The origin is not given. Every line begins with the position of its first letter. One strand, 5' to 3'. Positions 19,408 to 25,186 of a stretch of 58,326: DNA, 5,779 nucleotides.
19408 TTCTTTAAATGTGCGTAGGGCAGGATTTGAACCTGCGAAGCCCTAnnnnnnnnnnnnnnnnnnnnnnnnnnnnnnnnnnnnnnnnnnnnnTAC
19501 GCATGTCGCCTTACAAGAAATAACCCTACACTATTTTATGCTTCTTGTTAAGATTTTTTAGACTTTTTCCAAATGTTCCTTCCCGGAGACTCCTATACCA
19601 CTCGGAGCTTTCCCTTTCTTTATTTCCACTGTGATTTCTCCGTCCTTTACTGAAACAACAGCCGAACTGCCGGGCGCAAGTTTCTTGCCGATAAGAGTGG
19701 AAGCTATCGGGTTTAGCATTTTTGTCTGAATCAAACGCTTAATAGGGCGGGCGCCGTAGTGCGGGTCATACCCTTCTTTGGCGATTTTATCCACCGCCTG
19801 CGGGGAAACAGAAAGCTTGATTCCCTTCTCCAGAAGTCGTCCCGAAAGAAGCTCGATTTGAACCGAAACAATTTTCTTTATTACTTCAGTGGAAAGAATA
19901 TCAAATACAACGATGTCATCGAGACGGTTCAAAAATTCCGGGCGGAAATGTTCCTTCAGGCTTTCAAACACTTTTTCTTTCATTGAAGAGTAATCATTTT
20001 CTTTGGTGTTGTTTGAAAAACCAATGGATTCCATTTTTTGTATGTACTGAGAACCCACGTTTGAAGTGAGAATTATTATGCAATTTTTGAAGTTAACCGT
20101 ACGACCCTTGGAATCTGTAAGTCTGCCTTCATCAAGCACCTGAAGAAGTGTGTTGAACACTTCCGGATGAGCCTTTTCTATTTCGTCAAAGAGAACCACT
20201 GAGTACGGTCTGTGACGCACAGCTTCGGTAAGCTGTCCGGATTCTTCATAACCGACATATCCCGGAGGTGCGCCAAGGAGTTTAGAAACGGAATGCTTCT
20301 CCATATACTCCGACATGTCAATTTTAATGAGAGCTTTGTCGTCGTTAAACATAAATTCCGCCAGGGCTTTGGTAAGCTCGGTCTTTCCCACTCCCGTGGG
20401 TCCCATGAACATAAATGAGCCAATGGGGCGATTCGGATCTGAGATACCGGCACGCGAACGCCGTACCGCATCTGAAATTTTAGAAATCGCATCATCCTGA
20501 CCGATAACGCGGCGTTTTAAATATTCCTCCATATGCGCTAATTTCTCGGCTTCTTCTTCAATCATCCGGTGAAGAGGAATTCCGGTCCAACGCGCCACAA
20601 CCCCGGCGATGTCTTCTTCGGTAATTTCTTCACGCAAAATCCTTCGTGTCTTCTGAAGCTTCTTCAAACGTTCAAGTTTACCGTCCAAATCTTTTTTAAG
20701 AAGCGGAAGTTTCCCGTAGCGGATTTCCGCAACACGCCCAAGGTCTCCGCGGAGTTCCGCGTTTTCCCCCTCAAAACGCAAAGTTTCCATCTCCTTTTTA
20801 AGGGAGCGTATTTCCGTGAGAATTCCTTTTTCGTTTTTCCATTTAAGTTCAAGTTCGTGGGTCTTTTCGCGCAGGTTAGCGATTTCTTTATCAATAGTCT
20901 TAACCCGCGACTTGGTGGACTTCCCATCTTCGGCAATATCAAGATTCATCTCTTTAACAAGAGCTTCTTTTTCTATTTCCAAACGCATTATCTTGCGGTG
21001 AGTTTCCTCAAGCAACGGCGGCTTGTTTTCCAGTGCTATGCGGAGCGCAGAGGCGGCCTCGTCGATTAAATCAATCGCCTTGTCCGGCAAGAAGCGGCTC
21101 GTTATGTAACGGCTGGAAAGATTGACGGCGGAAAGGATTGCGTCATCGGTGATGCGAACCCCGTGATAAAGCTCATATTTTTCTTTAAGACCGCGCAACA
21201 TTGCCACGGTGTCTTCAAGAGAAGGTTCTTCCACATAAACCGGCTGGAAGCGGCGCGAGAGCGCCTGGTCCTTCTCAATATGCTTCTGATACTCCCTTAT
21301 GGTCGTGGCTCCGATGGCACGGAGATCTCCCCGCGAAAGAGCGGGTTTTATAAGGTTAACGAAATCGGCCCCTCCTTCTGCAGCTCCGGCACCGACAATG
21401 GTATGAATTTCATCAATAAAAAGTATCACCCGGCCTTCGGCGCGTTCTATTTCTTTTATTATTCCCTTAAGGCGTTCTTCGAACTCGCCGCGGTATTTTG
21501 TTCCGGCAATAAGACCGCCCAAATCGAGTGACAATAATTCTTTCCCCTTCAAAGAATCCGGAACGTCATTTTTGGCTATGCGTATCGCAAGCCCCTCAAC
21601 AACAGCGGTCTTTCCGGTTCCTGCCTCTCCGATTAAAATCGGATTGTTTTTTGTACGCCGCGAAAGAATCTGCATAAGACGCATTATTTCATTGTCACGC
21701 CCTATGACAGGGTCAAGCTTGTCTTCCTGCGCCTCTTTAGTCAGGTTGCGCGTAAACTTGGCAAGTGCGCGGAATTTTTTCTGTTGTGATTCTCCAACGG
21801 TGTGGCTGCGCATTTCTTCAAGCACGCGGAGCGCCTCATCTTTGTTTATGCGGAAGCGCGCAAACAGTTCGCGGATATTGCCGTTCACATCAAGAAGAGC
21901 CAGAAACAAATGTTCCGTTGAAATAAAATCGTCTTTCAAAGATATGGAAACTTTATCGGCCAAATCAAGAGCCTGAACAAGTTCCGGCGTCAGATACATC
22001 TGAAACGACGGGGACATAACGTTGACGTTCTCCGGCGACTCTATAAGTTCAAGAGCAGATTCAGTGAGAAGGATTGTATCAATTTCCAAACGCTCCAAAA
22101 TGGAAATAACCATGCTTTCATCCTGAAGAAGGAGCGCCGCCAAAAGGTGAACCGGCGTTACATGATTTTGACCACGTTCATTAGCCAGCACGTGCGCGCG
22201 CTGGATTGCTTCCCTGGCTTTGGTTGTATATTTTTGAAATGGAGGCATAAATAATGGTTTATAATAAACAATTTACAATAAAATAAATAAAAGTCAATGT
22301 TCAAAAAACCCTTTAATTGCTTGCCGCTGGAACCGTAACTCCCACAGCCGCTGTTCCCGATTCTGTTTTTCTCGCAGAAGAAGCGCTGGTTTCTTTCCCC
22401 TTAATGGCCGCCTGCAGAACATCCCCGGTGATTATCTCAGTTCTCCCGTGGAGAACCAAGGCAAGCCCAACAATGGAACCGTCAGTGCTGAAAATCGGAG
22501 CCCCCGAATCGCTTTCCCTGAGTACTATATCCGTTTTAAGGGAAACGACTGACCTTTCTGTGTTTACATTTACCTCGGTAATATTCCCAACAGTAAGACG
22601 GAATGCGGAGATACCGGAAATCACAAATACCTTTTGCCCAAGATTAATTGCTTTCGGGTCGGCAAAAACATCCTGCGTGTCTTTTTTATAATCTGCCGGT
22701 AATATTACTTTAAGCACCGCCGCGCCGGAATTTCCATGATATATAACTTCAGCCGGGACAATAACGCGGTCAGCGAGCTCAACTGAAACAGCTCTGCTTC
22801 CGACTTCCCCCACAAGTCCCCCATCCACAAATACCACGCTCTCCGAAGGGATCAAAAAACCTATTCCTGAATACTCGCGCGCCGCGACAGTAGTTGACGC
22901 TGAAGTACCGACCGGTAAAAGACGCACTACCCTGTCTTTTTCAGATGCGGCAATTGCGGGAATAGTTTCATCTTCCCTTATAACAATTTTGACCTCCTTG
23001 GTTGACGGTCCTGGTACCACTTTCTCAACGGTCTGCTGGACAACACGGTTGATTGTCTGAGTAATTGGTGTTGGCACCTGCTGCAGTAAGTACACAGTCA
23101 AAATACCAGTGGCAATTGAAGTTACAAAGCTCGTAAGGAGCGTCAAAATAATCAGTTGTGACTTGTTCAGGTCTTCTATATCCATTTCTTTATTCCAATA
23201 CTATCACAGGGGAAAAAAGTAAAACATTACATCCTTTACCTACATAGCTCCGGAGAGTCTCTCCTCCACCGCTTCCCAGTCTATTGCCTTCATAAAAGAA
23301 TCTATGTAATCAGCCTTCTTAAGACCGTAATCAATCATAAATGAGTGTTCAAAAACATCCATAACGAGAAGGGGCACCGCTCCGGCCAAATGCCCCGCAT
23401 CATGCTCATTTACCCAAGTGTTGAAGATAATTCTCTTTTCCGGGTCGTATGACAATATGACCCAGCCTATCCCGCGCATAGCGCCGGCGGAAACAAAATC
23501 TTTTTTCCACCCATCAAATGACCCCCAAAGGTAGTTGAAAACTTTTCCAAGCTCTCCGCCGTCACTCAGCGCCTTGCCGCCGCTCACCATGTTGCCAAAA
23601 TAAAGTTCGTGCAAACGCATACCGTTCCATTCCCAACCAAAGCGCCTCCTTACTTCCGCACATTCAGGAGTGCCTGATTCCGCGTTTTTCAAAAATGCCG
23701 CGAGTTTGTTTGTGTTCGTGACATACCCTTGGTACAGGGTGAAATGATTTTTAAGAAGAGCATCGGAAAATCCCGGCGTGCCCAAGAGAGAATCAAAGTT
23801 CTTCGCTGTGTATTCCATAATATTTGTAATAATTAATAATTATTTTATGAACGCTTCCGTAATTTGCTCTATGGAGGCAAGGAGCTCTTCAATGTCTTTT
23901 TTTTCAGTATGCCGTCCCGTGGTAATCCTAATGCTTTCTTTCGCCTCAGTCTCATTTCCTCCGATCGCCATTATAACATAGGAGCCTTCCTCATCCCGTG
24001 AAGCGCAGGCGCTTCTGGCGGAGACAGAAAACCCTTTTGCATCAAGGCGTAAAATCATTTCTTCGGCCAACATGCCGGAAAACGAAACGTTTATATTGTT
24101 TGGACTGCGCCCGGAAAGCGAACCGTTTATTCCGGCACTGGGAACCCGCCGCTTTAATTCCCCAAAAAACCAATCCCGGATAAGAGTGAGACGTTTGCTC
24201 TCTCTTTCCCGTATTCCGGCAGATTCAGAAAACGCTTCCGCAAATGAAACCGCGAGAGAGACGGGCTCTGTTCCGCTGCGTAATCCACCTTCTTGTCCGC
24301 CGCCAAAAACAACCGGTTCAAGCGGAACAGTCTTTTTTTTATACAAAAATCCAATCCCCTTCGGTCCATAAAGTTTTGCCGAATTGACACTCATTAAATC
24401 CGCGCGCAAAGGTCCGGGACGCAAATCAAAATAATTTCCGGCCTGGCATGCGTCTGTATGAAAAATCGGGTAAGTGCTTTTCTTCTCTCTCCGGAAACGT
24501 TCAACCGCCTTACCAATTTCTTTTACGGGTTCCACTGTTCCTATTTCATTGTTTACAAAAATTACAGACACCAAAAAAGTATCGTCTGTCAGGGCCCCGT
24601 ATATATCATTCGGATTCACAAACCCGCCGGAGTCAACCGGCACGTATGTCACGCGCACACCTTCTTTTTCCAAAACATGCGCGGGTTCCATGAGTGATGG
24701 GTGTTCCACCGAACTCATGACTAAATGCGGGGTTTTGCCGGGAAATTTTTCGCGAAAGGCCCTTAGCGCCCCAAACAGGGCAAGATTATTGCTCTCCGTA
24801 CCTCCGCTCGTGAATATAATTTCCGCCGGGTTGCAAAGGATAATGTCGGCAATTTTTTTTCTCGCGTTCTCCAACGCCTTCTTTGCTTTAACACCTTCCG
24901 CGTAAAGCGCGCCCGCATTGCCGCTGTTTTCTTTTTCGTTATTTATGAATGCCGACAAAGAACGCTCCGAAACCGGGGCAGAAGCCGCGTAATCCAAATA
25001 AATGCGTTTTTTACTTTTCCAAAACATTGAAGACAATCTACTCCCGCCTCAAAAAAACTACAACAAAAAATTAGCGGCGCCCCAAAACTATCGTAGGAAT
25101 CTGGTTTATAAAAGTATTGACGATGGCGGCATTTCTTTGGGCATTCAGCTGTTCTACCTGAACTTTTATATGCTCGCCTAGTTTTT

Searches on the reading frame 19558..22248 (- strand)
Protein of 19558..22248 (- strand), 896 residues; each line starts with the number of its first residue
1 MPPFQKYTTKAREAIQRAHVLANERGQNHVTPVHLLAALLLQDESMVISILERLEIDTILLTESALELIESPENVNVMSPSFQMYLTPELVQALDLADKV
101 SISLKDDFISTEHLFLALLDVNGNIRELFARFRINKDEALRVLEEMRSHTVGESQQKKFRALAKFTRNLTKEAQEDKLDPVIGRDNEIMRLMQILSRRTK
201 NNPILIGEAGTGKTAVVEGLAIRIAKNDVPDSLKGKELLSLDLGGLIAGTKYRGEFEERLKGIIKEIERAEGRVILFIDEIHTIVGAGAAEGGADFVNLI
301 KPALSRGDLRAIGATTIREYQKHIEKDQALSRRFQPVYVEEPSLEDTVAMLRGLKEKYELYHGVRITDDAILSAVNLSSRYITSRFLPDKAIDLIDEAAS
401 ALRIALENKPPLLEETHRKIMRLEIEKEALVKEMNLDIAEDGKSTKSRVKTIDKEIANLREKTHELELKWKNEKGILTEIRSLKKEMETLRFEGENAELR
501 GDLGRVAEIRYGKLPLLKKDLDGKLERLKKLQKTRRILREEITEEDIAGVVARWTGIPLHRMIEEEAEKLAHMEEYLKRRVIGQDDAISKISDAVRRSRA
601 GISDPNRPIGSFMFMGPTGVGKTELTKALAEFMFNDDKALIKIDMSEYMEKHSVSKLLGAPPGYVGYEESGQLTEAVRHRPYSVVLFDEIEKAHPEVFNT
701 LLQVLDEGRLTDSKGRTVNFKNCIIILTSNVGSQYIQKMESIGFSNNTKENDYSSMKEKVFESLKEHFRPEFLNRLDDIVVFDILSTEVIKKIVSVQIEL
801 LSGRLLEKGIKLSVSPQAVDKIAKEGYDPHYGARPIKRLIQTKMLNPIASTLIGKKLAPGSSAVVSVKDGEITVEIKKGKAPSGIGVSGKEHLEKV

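Call 52: search_protein_families(library=pfam, proteins=[window:19558-22248:-], max_evalue=0.00001)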
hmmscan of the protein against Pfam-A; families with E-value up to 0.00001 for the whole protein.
window:19558-22248:- (896 aa): 12 families
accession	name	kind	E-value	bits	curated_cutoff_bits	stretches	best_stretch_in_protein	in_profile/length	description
PF07724.20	AAA_2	-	1.9e-72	243.1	27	1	607-779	1-166/166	AAA domain (Cdc48 subfamily)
PF17871.7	AAA_lid_9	-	6.1e-33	113.3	22.8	1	343-440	1-98/104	AAA lid domain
PF10431.15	ClpB_D2-small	-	6.4e-24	84.2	21.9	1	785-864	1-80/81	C-terminal, D2-small domain, of ClpB protein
PF00004.35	AAA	-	1.3e-22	81.1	21.2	2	204-317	2-110/131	ATPase family associated with various cellular activities (AAA)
PF02861.25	Clp_N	-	4.3e-20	72.1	20.7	2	97-147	1-52/53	Clp amino terminal domain, pathogenicity island component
PF07728.20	AAA_5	-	5.3e-17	62.6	22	1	612-733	2-125/139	AAA domain (dynein-related subfamily)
PF00158.32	Sigma54_activat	-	5.7e-12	46.1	20.2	1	611-726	24-138/168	Sigma-54 interaction domain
PF13191.12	AAA_16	-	9e-12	46.2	32.6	0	181-226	2-50/167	AAA ATPase domain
PF13401.12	AAA_22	-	3.5e-11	44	27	0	611-706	7-109/130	AAA domain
PF12775.13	AAA_7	-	7.5e-07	29.3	25.8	0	611-658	35-82/181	P-loop containing dynein motor region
PF05621.17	TniB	-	2e-06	27.8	22.4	0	222-340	70-185/189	Bacterial TniB protein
PF01637.24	ATPase_2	-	4.6e-06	27.1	33.2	0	184-220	4-40/225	ATPase domain predominantly from Archaea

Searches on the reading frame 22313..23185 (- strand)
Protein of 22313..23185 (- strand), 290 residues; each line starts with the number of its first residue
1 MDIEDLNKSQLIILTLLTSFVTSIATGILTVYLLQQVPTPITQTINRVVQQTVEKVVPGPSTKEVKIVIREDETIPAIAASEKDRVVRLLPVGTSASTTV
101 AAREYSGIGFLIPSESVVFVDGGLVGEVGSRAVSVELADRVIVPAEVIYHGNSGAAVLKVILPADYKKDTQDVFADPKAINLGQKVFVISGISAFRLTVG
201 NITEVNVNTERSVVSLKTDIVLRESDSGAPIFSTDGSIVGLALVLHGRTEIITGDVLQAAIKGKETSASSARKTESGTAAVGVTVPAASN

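Call 52: search_protein_families(library=pfam, proteins=[window:22313-23185:-], max_evalue=0.00001)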
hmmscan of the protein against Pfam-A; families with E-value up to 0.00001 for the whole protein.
window:22313-23185:- (290 aa): 1 family
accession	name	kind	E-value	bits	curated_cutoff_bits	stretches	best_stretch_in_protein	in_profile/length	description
PF13365.12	Trypsin_2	-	7.3e-08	33.7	27.6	1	128-241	27-144/144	Trypsin-like peptidase domain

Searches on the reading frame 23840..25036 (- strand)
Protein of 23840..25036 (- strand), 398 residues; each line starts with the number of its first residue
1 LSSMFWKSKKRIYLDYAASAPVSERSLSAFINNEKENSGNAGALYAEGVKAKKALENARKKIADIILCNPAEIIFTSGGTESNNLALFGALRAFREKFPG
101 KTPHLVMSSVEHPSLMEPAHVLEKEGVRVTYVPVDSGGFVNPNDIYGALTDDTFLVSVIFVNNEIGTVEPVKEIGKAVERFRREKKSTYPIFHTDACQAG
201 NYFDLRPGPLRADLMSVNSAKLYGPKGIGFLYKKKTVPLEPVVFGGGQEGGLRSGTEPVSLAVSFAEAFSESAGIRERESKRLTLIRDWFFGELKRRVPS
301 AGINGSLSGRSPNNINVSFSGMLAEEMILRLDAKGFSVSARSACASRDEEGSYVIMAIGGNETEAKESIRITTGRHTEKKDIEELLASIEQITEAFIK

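Call 52: search_protein_families(library=pfam, proteins=[window:23840-25036:-], max_evalue=0.00001)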
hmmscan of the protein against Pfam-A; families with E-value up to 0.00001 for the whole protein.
window:23840-25036:- (398 aa): 1 family
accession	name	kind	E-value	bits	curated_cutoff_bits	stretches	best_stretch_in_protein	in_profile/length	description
PF00266.25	Aminotran_5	-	4.3e-48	164.6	21.5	1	12-385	1-371/371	Aminotransferase class-V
